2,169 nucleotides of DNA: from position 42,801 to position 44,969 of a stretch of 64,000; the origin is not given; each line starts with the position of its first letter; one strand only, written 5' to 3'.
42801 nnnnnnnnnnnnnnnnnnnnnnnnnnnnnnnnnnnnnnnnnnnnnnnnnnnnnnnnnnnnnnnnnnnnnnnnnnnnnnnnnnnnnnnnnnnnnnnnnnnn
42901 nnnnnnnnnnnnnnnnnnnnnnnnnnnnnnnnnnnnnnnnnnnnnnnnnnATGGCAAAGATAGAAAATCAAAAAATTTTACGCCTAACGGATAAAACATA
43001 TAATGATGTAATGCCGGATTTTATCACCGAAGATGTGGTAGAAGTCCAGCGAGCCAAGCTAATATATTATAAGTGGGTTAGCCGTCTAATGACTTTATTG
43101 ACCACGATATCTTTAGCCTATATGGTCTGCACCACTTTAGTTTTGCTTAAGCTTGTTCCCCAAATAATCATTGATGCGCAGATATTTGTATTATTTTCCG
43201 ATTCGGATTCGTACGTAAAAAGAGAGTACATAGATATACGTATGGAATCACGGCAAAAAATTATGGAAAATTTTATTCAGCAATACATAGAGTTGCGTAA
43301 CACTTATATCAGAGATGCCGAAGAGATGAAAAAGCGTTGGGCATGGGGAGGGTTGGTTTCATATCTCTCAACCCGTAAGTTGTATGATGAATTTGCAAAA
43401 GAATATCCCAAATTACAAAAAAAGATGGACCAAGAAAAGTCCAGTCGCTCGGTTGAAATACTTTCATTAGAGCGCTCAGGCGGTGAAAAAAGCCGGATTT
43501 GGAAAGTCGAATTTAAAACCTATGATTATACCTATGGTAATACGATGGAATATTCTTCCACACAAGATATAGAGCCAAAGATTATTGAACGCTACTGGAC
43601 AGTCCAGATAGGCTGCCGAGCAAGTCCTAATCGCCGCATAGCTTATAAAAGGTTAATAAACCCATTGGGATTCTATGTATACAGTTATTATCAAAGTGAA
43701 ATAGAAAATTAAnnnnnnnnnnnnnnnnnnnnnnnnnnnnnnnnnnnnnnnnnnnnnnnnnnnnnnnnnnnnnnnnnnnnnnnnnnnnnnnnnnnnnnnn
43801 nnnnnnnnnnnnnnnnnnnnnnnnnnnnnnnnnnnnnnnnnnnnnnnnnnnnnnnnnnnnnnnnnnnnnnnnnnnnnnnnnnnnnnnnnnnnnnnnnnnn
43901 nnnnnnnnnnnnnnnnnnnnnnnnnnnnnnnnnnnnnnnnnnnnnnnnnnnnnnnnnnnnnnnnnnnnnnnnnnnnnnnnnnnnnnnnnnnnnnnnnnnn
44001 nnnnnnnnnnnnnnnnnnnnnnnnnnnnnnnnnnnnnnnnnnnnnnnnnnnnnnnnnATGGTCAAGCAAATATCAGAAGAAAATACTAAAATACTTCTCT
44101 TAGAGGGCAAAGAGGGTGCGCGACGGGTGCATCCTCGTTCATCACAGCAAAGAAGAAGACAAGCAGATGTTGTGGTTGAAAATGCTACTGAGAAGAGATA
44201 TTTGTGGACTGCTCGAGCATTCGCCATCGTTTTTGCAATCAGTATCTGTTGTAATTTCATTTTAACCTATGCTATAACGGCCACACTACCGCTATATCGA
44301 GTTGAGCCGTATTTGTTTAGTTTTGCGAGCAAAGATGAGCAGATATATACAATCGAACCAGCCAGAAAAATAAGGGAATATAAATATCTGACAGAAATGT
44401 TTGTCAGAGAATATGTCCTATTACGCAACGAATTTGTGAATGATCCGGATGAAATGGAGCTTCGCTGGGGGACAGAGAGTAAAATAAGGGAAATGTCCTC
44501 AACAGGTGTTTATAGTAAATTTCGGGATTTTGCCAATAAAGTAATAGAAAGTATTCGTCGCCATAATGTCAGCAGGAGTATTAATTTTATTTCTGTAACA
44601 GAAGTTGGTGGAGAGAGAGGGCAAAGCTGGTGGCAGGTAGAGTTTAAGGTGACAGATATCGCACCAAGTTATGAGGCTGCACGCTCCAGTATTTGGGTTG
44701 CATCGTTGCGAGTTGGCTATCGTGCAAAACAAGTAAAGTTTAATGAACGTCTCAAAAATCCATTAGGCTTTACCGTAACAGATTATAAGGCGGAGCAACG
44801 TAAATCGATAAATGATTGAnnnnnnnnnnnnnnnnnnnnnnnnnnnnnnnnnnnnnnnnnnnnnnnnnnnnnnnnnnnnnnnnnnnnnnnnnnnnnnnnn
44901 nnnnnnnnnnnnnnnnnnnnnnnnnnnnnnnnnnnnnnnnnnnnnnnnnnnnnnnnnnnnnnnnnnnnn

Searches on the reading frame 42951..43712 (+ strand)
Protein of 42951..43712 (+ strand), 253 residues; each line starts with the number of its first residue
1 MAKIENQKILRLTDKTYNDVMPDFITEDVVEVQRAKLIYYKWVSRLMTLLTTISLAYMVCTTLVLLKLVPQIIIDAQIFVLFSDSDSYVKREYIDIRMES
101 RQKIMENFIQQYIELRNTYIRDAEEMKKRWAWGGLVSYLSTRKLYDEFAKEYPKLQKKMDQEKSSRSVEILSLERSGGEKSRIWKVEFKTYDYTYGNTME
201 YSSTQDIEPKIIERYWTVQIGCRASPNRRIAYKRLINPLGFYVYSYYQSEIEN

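Call 6: search_protein_families(library=pfam, proteins=[window:42951-43712:+], max_evalue=0.1)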
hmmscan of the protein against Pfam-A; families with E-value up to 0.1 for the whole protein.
window:42951-43712:+ (253 aa): 1 family
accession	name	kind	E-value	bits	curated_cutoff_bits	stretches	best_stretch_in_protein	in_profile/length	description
PF04335.19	VirB8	-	3.4e-10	40.6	23.2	1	45-248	18-210/213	VirB8 protein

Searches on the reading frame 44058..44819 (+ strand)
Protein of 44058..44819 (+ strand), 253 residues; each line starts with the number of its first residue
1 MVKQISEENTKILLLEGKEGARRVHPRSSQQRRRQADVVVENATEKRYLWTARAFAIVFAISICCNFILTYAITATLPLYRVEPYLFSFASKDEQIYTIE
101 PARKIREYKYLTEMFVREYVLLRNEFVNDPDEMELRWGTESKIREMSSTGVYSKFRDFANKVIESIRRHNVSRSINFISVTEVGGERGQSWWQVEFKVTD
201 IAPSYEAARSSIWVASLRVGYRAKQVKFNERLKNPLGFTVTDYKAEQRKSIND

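Call 6: search_protein_families(library=pfam, proteins=[window:44058-44819:+], max_evalue=0.1)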
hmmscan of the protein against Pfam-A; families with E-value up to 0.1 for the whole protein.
window:44058-44819:+ (253 aa): 1 family
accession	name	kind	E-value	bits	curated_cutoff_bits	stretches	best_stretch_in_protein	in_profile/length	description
PF04335.19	VirB8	-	1.9e-21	77.4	23.2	1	52-246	17-211/213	VirB8 protein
